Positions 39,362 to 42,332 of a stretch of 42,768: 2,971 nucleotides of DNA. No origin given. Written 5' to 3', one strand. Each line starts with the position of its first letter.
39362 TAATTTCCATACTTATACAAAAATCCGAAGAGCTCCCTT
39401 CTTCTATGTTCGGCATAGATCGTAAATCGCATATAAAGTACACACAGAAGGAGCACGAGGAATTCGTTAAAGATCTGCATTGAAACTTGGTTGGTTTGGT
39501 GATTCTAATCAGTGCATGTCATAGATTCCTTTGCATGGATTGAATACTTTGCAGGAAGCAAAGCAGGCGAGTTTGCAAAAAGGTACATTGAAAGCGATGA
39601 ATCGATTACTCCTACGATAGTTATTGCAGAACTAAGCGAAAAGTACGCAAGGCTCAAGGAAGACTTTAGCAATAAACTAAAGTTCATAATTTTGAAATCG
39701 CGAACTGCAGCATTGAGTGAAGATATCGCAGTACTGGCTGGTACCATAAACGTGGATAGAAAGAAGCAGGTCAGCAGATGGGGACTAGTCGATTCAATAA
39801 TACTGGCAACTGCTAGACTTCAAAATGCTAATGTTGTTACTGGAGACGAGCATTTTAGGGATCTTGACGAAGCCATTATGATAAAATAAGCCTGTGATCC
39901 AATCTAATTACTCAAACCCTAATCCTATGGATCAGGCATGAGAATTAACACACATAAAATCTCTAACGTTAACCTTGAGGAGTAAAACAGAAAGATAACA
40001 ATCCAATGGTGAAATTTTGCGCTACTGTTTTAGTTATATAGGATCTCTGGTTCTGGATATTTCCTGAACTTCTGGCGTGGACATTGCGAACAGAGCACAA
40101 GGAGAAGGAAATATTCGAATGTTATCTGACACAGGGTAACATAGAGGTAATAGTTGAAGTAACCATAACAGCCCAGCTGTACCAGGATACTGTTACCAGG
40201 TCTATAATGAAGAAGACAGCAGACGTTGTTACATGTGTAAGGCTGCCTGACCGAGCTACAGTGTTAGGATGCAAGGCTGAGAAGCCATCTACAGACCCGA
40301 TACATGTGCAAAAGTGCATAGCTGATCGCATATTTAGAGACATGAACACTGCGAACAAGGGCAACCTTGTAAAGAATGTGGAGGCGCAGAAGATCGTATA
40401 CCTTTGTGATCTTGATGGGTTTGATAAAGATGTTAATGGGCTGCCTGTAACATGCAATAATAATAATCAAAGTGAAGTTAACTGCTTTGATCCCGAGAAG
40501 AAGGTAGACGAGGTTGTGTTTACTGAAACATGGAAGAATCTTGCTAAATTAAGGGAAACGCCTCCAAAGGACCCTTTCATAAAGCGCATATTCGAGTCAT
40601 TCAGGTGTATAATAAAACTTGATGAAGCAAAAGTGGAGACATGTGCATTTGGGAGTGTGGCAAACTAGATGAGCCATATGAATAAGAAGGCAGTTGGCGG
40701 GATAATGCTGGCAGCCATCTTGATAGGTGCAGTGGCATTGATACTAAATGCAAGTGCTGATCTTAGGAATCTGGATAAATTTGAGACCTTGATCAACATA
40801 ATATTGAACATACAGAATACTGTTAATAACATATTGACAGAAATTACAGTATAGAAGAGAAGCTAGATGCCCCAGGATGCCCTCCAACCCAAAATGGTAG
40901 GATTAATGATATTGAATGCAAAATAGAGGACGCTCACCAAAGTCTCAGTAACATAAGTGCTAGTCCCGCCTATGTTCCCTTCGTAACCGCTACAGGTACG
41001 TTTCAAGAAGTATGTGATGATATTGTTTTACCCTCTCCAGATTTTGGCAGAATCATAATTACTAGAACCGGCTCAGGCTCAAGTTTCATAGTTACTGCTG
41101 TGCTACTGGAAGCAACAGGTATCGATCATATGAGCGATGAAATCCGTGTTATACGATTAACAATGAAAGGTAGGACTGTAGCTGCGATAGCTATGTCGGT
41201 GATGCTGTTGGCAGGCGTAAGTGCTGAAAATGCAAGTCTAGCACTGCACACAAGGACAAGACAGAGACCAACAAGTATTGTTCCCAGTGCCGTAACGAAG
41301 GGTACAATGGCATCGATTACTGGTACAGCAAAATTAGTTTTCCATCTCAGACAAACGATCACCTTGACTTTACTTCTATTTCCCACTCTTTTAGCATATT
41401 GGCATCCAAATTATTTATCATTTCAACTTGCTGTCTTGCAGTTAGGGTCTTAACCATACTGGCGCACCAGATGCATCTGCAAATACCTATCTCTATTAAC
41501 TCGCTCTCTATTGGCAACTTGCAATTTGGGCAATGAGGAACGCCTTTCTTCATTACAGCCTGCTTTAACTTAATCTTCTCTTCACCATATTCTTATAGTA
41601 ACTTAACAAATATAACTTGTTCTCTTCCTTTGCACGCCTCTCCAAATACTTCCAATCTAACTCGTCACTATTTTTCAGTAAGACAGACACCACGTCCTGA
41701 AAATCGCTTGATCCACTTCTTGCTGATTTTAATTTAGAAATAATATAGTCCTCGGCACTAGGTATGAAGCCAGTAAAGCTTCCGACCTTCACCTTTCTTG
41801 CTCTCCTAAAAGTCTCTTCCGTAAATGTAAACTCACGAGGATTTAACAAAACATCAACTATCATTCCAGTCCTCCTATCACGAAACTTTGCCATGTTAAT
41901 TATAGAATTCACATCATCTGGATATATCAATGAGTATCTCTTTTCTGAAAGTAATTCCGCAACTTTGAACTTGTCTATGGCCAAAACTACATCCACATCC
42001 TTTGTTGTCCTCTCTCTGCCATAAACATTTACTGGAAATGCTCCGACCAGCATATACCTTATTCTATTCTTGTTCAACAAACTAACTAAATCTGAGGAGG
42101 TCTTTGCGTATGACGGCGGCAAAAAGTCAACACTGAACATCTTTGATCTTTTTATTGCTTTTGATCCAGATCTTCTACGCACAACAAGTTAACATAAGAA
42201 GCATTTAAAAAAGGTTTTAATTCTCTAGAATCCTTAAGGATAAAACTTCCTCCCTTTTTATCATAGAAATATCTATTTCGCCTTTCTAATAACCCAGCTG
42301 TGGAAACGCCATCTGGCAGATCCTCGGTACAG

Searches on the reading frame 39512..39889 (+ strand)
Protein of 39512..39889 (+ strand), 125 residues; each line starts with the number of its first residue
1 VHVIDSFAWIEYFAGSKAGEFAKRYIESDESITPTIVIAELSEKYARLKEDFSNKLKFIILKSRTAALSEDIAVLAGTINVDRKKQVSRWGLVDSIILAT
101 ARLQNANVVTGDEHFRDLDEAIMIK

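Call 41: search_protein_families(library=pfam, proteins=[window:39512-39889:+], max_evalue=0.001)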
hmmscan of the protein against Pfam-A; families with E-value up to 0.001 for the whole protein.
window:39512-39889:+ (125 aa): 1 family
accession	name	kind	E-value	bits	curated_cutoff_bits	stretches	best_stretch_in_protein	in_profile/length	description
PF01850.27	PIN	-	1.1e-15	58.7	23.6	1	3-120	2-119/120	PIN domain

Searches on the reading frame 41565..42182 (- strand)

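Call 41: search_protein_families(library=pfam, proteins=[window:41565-42182:-], max_evalue=0.001)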
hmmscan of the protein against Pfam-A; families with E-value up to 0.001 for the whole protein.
window:41565-42182:- (205 aa): 3 families
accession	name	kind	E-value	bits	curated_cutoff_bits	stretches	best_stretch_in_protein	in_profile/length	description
PF19502.5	DUF6036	-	1.7e-08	34.9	23.6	1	37-191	16-140/164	Nucleotidyltransferase of unknown function (DUF6036)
PF09970.15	DUF2204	-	6.3e-07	29.6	20.3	1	31-183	7-163/181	Nucleotidyl transferase of unknown function (DUF2204)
PF14907.12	NTP_transf_5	-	3.1e-05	24.1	31.2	1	30-188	61-232/249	Uncharacterised nucleotidyltransferase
